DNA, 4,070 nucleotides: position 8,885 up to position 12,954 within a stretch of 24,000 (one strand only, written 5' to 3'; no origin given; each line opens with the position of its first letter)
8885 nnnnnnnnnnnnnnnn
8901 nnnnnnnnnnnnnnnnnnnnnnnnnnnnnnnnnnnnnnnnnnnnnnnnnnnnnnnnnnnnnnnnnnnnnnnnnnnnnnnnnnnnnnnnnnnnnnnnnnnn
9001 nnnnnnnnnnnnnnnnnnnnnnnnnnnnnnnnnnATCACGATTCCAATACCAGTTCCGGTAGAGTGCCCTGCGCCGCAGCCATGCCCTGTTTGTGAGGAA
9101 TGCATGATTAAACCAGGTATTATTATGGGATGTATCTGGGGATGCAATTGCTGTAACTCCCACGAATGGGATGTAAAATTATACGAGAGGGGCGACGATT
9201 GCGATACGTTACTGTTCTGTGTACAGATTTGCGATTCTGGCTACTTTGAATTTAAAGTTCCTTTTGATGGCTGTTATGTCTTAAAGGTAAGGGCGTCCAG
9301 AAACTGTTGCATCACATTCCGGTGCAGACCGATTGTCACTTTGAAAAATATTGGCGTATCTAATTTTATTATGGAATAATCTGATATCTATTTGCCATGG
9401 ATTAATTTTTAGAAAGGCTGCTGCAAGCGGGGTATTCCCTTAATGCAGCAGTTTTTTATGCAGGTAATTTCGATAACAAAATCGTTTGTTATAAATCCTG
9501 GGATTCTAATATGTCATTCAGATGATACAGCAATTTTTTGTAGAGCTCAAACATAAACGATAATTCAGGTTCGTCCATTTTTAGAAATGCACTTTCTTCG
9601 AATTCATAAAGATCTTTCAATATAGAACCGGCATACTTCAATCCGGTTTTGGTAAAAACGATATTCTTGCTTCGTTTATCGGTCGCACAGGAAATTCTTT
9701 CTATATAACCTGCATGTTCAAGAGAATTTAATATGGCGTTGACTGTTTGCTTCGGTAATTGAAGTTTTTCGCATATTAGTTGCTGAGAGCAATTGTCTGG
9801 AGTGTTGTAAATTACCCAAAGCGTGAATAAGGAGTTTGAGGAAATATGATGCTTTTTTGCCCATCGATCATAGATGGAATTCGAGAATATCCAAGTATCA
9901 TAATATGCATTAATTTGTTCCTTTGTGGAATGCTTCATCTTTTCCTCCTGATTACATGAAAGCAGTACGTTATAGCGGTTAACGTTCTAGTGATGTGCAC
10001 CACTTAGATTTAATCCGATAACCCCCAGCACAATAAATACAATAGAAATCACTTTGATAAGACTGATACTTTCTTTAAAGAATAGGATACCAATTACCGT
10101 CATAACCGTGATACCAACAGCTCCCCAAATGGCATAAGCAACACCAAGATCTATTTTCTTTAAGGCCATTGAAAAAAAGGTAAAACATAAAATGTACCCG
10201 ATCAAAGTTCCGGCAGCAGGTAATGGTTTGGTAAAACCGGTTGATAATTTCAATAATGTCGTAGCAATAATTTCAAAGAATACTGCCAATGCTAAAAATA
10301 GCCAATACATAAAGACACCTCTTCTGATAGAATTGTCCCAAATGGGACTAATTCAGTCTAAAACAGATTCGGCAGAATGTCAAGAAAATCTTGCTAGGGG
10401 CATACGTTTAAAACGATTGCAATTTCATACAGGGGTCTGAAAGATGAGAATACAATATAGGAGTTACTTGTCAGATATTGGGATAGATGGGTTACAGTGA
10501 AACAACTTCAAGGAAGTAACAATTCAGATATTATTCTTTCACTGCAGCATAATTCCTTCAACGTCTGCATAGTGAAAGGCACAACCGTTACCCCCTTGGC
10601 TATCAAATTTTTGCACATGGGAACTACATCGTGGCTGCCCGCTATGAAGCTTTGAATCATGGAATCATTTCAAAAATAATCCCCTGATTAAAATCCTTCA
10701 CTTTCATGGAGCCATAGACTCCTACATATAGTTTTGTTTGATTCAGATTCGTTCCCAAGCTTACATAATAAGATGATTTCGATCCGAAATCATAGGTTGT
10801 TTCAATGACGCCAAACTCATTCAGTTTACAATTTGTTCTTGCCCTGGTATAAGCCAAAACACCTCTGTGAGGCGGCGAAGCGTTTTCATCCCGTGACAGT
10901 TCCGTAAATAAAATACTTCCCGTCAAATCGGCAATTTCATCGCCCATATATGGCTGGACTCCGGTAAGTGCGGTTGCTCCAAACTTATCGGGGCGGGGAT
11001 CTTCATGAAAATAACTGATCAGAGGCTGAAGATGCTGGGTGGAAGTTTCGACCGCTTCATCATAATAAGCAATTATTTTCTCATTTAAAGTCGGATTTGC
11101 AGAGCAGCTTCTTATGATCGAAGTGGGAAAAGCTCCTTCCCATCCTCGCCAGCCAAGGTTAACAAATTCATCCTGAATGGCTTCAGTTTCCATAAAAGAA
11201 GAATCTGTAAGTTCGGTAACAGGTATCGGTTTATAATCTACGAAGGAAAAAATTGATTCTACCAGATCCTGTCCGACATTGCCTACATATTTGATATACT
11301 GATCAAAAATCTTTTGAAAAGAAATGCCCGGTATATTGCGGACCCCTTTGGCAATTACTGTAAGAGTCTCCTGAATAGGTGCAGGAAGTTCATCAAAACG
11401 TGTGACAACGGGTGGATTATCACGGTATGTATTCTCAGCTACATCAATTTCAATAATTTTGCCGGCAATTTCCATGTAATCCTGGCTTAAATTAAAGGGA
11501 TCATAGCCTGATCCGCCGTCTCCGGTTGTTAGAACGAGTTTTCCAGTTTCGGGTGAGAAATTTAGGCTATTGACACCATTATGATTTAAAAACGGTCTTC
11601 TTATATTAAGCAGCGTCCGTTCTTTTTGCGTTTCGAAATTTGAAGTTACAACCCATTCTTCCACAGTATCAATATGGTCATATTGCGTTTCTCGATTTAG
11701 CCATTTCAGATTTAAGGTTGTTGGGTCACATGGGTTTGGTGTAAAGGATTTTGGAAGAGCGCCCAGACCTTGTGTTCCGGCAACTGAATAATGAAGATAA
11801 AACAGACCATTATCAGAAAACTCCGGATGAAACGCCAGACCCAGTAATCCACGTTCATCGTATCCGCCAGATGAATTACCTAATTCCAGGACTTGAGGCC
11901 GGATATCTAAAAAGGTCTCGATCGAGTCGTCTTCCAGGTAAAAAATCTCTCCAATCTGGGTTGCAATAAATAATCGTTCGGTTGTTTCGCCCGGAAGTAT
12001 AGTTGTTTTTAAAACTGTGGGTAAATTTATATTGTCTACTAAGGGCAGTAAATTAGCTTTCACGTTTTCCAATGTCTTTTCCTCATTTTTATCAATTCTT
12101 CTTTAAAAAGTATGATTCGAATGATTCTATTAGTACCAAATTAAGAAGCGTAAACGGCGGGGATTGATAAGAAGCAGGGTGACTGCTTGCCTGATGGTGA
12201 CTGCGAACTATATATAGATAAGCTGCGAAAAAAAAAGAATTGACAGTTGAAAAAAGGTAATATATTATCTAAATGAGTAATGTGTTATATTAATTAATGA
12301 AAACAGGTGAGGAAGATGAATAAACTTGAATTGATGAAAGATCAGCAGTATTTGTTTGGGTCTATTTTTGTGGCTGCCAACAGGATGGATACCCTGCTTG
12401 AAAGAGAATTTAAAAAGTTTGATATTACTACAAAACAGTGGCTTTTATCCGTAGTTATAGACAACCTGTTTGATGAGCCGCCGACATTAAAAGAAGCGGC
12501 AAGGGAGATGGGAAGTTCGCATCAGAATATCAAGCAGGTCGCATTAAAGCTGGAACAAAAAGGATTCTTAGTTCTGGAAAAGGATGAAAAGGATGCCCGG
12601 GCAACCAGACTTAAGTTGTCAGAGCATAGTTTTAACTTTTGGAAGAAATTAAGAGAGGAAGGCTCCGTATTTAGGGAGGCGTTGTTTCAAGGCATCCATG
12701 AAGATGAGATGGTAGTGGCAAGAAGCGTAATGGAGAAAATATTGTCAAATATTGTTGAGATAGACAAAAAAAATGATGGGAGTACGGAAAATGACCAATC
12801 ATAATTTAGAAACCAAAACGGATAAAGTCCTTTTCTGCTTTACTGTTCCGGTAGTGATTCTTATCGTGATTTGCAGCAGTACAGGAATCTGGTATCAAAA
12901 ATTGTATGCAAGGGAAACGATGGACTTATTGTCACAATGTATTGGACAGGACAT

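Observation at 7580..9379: Signal-less choice-of-anchor-A-like protein fused to a hinge-like CPxCP array and a Cys-rich C-terminal domain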

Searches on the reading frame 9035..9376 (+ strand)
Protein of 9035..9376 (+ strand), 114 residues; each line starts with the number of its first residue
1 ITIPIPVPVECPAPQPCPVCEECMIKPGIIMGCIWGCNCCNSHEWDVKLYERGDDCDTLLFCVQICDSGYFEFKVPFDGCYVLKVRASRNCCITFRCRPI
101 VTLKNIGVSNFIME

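Call 11: search_protein_families(library=pfam, proteins=[window:9035-9376:+], max_evalue=0.01)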
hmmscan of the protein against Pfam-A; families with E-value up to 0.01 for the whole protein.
window:9035-9376:+ (114 aa): 0 families

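Call 17: search_protein_representatives(protein=window:9092-9376:+)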
Query: 95 residues. Proteins with E-value up to 0.001 (for the whole library): 18; up to 1e-10: 9; up to 1e-30: 0. The best 18 are listed.
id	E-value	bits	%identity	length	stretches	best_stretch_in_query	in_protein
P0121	1.5e-24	102.2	48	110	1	1-95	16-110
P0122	7.9e-23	96.7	51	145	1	1-94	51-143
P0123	1.2e-21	92.8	46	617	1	1-93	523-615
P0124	3.2e-18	81.8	49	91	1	5-93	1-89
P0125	5.0e-17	78.0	45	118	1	2-94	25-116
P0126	3.4e-16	75.3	47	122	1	1-92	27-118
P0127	4.8e-14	68.4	42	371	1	1-94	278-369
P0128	8.5e-14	67.6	56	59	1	39-95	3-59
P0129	2.2e-12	63.0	41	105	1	3-95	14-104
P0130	6.2e-08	48.7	35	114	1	10-92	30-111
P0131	2.9e-07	46.5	44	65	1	31-92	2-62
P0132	3.6e-07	46.2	29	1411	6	59-85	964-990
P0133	3.5e-06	43.1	36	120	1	4-91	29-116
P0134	4.1e-05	39.7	34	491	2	31-81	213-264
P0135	2.2e-04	37.3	30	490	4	44-74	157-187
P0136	5.3e-04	36.0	33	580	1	3-91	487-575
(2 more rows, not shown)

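Call 27: predict_structure(alignment_id=A2)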
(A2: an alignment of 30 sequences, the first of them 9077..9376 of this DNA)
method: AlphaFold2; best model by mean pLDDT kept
length: 100 residues; sequences in the alignment: 30
mean_pLDDT: 92.9   pTM: 0.81
mean pLDDT of the five models: 92.9, 92.2, 92.1, 91.9, 91.2
residues with pLDDT >= 90: 84; 70-90: 7; 50-70: 9; < 50: 0
segments of 3 or more residues with pLDDT < 50: none
pLDDT, mean of each block of 10 residues (from residue 1): 67 97 95 97 97 97 98 89 95 97
secondary structure, 60 per line:
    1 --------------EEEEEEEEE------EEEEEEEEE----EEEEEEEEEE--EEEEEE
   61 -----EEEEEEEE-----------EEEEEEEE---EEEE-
elements in order: E15-23 E30-38 E43-52 E55-60 E66-73 E85-92 E96-99

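Call 32: fold_search(model_id=the predicted structure, library=pdb)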
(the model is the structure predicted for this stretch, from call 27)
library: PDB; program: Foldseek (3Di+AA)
matches with E <= 10: 879; with E <= 0.001: 0
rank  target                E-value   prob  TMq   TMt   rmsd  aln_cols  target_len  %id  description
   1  4n90_A                1.5e-01  0.38  0.28  0.19  12.9        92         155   12  Crystal structure of ternary complex of TRAIL, DR5, and Fab fragment from a DR5 agonist antibody (released 2014-09-03)
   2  1dg6                  1.7e-01  0.38  0.28  0.20  13.0        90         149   12  CRYSTAL STRUCTURE OF APO2L/TRAIL (released 2000-01-26)
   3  5cir_A                1.8e-01  0.30  0.27  0.20  13.3        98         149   12  Crystal structure of death receptor 4 (DR4; TNFFRSF10A) bound to TRAIL (TNFSF10) (released 2017-01-18)
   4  5cir_D                1.8e-01  0.30  0.28  0.20  13.3        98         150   12  Crystal structure of death receptor 4 (DR4; TNFFRSF10A) bound to TRAIL (TNFSF10) (released 2017-01-18)
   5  5e56                  2.5e-01  0.84  0.42  0.37   6.8       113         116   12  Crystal structure of mouse CTLA-4 (released 2015-10-28)
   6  5l36_A                2.5e-01  0.21  0.28  0.22  14.4        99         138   13  Crystal Structure of a human FasL mutant in complex with human DcR3 (released 2016-09-07)
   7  4ni6                  2.7e-01  0.66  0.34  0.26   7.6        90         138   13  Repeat domain 1 of Clostridium perfringens CPE0147 (released 2013-12-04)
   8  8slr                  2.9e-01  0.25  0.28  0.20  12.9        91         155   10  Crystal Structure of mouse TRAIL (released 2024-04-03)
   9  3osk_A                3.6e-01  0.85  0.48  0.41   6.1       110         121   11  Crystal structure of human CTLA-4 apo homodimer (released 2010-12-08)
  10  6d0j_C                3.6e-01  0.69  0.42  0.46   4.9        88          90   10  Crystal structure of a CLC-type fluoride/proton antiporter (released 2018-07-04)
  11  5e5m_A                3.8e-01  0.85  0.48  0.42   6.4       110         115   12  Crystal structure of mouse CTLA-4 in complex with nanobody (released 2016-10-12)
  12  7y8h_B                3.8e-01  0.54  0.32  0.34   5.3        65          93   12  Crystal structure of sDscam FNIII1 domain, isoform alpha7 (released 2023-05-24)
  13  1du3_D                3.8e-01  0.28  0.30  0.21  12.8        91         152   11  Crystal structure of TRAIL-SDR5 (released 2000-09-27)
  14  4n90_C                4.3e-01  0.20  0.27  0.19  13.2        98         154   12  Crystal structure of ternary complex of TRAIL, DR5, and Fab fragment from a DR5 agonist antibody (released 2014-09-03)
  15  1d0g_A                4.5e-01  0.20  0.27  0.19  13.2        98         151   12  CRYSTAL STRUCTURE OF DEATH RECEPTOR 5 (DR5) BOUND TO APO2L/TRAIL (released 1999-10-22)
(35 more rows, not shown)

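Call 72: find_homologous_proteins(query=A2, max_evalue=0.001)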
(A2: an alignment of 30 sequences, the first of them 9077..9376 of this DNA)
Query A2 (30 sequences) (100 aa, profile of the alignment): 22 proteins with E <= 0.001 among 53 candidates.
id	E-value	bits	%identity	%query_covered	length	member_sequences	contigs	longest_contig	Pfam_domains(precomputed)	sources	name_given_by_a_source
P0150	1.1e-37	146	57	91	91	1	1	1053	-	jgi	jgi:hypothetical protein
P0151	1.9e-37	145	49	100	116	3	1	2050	-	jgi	jgi:hypothetical protein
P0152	1.1e-36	143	61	100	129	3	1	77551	-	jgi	jgi:hypothetical protein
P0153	1.6e-36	142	49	90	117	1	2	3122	-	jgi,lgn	-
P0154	1.9e-36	142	66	96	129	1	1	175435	-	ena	-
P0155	5.0e-36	141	46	91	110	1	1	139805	-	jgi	jgi:hypothetical protein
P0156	7.5e-35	137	49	93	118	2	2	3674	-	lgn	-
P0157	4.0e-33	131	50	95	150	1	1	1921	-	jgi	jgi:hypothetical protein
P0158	6.4e-33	131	55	84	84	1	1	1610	-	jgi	jgi:hypothetical protein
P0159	9.5e-33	130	50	92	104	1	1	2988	-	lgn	-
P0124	9.6e-33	130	48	91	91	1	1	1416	-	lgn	-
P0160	1.1e-32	130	46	93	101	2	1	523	-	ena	-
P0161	6.0e-32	128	42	93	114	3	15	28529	-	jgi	jgi:hypothetical protein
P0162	8.2e-32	127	45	93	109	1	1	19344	-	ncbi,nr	ncbi:MAG: hypothetical protein EWM47_07145 [Anaerolineaceae bacterium]|nr:MAG: hypothetical protein 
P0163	2.0e-31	126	45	100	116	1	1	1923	-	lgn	-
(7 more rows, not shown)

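Call 81: search_solved_structures(query=A2, max_evalue=10, show_alignments=1)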
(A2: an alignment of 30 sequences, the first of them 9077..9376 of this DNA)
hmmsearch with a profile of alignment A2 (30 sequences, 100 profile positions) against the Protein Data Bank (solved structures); distinct sequences matched with E-value up to 10: 1.
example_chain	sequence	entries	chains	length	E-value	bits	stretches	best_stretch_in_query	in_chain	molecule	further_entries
9w3d_G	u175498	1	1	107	1.1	12.6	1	37-83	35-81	Phage protein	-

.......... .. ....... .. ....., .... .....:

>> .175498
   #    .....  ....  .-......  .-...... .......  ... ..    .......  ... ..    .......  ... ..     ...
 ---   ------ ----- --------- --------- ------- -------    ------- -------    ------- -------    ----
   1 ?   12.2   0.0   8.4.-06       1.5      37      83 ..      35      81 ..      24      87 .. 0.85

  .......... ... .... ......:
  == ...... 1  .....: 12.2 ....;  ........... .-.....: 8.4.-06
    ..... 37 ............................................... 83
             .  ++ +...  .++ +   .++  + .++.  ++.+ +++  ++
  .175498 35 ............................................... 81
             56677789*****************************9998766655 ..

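Call 84: search_protein_families(library=pfam, proteins=[P0134, P0135, P0136, P0133], max_evalue=0.01)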
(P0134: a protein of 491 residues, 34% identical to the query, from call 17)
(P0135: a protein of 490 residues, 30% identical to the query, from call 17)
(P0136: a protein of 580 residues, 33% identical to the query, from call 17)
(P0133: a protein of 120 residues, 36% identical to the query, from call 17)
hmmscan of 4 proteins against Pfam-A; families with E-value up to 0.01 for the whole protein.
P0134 (491 aa): 7 families
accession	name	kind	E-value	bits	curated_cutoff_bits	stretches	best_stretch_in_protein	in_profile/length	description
PF13620.12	CarboxypepD_reg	-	2.1e-25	89.3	32.3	3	2-52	7-57/82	Carboxypeptidase regulatory-like domain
PF13715.12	CarbopepD_reg_2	-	1.2e-07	32.1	32.2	0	396-447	1-50/88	CarboxypepD_reg-like domain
PF10670.15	DUF4198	-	5.7e-07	30.3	34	0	5-50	156-206/209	Domain of unknown function (DUF4198)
PF15976.11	CooC_C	-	4.7e-06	27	29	0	295-342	17-60/93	CS1-pili formation C-terminal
PF14686.12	fn3_3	-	1.7e-05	24.9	24.4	0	219-255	22-57/75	Polysaccharide lyase family 4, domain II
PF09430.16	EMC7_beta-sandw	-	2.2e-05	25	26.6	0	27-50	23-46/122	ER membrane protein complex subunit 7, beta-sandwich domain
PF07691.17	PA14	-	0.003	17.8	24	0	17-65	36-82/147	PA14 domain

P0135 (490 aa): 21 families
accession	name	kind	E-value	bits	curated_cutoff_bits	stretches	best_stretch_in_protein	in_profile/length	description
PF13620.12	CarboxypepD_reg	-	8.1e-33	113.1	32.3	4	226-285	2-60/82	Carboxypeptidase regulatory-like domain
PF17210.9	SdrD_B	-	7.2e-12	45.9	29.7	0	137-199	22-84/112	SdrD B-like domain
PF10670.15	DUF4198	-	1.6e-10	41.9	34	0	329-377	153-205/209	Domain of unknown function (DUF4198)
PF24318.1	DUF7490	-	3.1e-10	40.1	27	0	167-185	74-92/106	Domain of unknown function (DUF7490)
PF02369.22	Big_1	-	1e-08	35.6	34.9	0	317-379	13-80/93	Bacterial Ig-like domain (group 1)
PF13715.12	CarbopepD_reg_2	-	7.1e-07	29.6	32.2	0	254-280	26-52/88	CarboxypepD_reg-like domain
PF04151.21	PPC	-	7.3e-06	27.2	25.9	0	239-279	26-69/70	Bacterial pre-peptidase C-terminal domain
PF16170.10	DUF4873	-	1.8e-05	25.3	25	0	292-328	48-84/91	Domain of unknown function (DUF4873)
PF09099.16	Qn_am_d_aIII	-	2.2e-05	25.1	22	0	298-321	15-43/82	Quinohemoprotein amine dehydrogenase, alpha subunit domain III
PF07210.18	DUF1416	-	3.3e-05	24.1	23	0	125-184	20-76/97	Protein of unknown function (DUF1416)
PF11974.14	bMG3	-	6.4e-05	23.3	34.9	0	333-372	24-66/103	Bacterial alpha-2-macroglobulin MG3 domain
PF00775.27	Dioxygenase_C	-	0.00018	21.5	27.3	0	424-450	32-58/182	Dioxygenase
PF22898.2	NOMO1-like_1st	-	0.0004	20.9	27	0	260-297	35-72/85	BOS complex subunit NOMO1-like, first beta sandwich domain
PF01190.23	Pollen_Ole_e_1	-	0.0005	20.8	23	0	348-389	42-81/99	Pollen protein Ole e 1 like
PF01060.29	TTR-52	-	0.0012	19.8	24.9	0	334-375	8-53/79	Transthyretin-like family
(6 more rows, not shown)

P0136 (580 aa): 1 family
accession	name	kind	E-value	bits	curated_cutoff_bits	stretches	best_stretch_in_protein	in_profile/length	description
PF20597.4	pAdhesive_15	-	4.3e-26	92.8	23.8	1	30-332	1-253/254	Putative Ice-binding-like adhesive domain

P0133 (120 aa): 0 families

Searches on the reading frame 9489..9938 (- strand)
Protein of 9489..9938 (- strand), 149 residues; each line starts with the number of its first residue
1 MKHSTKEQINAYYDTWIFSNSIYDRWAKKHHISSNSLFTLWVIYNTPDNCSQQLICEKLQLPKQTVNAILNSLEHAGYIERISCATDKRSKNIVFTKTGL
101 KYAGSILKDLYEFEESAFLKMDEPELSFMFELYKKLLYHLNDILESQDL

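Call 34: search_protein_families(library=pfam, proteins=[window:9489-9938:-], max_evalue=0.001)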
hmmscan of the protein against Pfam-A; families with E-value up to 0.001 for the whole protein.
window:9489-9938:- (149 aa): 5 families
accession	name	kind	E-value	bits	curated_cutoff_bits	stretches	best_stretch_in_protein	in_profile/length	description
PF12802.13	MarR_2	-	7.1e-13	48.9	27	1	39-90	10-61/61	MarR family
PF01047.28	MarR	-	8.1e-10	38.9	24.6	1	32-90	1-58/59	MarR family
PF13463.12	HTH_27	-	3.9e-05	24.3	22.2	1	38-99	7-68/68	Winged helix DNA-binding domain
PF13412.12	HTH_24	-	9.2e-05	22.4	21.9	1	45-80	14-48/48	Winged helix-turn-helix DNA-binding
PF01978.25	TrmB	-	0.00037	20.7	25.6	1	55-82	28-55/68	Sugar-specific transcriptional regulator TrmB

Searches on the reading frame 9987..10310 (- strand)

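Call 34: search_protein_families(library=pfam, proteins=[window:9987-10310:-], max_evalue=0.001)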
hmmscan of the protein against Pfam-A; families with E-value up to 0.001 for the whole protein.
window:9987-10310:- (107 aa): 2 families
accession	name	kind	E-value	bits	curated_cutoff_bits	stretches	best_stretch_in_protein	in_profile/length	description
PF00893.25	Multi_Drug_Res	-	4.4e-27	94.9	23.7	1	1-93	1-93/93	Small Multidrug Resistance protein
PF00892.27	EamA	-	0.00024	21.8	28.2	1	24-101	60-134/135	EamA-like transporter family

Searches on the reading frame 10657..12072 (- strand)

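Call 34: search_protein_families(library=pfam, proteins=[window:10657-12072:-], max_evalue=0.001)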
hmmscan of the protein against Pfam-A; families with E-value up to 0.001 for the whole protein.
window:10657-12072:- (471 aa): 1 family
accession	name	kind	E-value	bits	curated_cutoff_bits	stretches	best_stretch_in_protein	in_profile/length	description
PF07995.17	GSDH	-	5.5e-11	42.8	25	1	32-271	13-208/332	Glucose / Sorbosone dehydrogenase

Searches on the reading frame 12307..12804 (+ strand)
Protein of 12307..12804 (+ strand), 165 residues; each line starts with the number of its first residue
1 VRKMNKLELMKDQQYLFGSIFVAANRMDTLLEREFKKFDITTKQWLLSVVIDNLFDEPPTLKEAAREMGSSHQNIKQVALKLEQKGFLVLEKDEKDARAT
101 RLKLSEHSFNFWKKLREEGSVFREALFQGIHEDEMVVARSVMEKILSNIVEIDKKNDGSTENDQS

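Call 34: search_protein_families(library=pfam, proteins=[window:12307-12804:+], max_evalue=0.001)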
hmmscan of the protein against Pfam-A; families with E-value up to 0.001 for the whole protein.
window:12307-12804:+ (165 aa): 1 family
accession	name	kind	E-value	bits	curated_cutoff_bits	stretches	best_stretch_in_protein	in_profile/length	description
PF12802.13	MarR_2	-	6.8e-06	26.6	27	1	41-99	4-61/61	MarR family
